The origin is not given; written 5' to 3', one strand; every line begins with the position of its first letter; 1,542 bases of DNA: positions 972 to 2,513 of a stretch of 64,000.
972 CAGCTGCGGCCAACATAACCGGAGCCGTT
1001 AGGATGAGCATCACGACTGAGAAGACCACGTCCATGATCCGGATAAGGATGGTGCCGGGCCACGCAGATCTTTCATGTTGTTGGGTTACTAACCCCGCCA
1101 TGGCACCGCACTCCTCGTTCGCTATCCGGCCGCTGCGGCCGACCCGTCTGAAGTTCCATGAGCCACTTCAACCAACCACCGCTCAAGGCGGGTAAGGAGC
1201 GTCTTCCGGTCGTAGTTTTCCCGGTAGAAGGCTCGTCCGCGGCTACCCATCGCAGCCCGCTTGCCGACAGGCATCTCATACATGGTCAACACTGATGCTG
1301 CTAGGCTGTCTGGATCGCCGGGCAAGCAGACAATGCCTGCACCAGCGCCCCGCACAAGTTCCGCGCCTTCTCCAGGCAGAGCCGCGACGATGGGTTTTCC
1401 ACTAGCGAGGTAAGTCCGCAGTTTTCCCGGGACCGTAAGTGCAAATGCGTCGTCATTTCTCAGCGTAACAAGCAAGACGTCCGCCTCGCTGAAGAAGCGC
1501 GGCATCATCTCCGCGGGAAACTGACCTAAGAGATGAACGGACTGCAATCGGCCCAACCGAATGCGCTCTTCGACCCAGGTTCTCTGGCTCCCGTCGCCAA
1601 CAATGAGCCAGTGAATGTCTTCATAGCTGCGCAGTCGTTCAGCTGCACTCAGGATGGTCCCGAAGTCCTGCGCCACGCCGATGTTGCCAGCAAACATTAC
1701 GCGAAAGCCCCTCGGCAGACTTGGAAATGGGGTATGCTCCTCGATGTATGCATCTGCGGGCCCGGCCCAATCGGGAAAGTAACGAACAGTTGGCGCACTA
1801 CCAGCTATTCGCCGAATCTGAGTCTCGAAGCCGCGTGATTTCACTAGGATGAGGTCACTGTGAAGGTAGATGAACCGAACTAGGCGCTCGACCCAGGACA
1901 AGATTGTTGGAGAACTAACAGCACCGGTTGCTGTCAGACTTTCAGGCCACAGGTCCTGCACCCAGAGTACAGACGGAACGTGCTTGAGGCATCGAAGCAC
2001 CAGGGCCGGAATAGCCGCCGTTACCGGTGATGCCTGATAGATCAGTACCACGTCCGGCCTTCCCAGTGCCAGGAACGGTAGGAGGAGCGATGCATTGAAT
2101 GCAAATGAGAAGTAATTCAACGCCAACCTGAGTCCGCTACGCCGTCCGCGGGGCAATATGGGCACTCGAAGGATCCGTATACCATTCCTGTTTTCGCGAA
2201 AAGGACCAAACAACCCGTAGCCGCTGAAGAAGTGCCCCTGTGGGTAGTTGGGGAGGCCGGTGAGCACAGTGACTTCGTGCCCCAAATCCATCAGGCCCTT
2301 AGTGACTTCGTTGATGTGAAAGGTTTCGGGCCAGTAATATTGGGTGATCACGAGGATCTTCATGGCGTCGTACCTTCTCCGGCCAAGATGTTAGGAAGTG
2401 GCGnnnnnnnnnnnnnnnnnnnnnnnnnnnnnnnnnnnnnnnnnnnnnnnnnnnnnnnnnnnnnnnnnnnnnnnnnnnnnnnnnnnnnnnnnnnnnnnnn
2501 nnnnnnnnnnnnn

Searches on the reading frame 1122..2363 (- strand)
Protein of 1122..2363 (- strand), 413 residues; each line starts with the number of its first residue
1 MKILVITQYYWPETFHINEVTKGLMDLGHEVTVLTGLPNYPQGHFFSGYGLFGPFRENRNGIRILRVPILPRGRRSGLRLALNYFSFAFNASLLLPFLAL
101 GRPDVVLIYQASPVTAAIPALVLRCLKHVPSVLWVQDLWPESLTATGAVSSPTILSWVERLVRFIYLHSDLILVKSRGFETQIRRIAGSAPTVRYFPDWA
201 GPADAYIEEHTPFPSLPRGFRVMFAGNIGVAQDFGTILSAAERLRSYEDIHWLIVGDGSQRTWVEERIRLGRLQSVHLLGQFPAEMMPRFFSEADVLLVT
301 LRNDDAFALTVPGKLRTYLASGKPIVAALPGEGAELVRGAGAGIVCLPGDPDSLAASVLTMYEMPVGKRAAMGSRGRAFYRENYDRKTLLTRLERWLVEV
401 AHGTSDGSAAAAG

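Call 72: find_encoding_contigs(protein=window:1122-2363:-, flank=10000, max_places=2)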
Protein window:1122-2363:- (413 aa): 1 contig read that carries it; 1 place shown.
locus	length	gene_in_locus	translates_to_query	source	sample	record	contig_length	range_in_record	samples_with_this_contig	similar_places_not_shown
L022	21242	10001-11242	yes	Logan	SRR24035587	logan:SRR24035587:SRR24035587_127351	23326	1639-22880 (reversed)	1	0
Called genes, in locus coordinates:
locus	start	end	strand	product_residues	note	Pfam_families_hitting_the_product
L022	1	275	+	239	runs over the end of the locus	?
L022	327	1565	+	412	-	PF13439:Glyco_transf_4, PF13477:Glyco_trans_4_2 (faint), PF13579:Glyco_trans_4_4, PF20706:GT4-conflict, PF00534:Glycos_transf_1, PF13692:Glyco_trans_1_4, PF13524:Glyco_trans_1_2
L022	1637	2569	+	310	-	PF00535:Glycos_transf_2, PF13641:Glyco_tranf_2_3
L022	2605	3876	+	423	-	PF04932:Wzy_C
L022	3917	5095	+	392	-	PF13439:Glyco_transf_4, PF13579:Glyco_trans_4_4 (weak), PF00534:Glycos_transf_1, PF13692:Glyco_trans_1_4, PF13524:Glyco_trans_1_2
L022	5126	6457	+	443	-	PF03721:UDPG_MGDP_dh_N, PF00984:UDPG_MGDP_dh, PF03720:UDPG_MGDP_dh_C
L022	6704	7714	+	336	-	PF01073:3Beta_HSD, PF01370:Epimerase, PF02719:Polysacc_synt_2, PF04321:RmlD_sub_bind, PF05368:NmrA, PF13460:NAD_binding_10, PF16363:GDP_Man_Dehyd, PF08485:Polysacc_syn_2C, +2 more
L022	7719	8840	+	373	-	PF01370:Epimerase, PF07993:NAD_binding_4 (faint), PF16363:GDP_Man_Dehyd (faint), PF14667:Polysacc_synt_C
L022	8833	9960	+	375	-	PF02350:Epimerase_2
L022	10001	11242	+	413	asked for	PF13439:Glyco_transf_4, PF13579:Glyco_trans_4_4, PF00534:Glycos_transf_1, PF13692:Glyco_trans_1_4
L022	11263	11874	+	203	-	PF02397:Bac_transf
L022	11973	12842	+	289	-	PF01073:3Beta_HSD (weak), PF01113:DapB_N (weak), PF01370:Epimerase (weak), PF04321:RmlD_sub_bind (faint), PF05368:NmrA, PF13460:NAD_binding_10, PF01370:Epimerase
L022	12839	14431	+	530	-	PF01554:MatE (weak), PF03023:MurJ, PF13440:Polysacc_synt_3, PF01554:MatE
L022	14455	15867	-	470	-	PF00144:Beta-lactamase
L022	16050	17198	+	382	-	PF13439:Glyco_transf_4, PF13477:Glyco_trans_4_2, PF13579:Glyco_trans_4_4, PF00534:Glycos_transf_1, PF13692:Glyco_trans_1_4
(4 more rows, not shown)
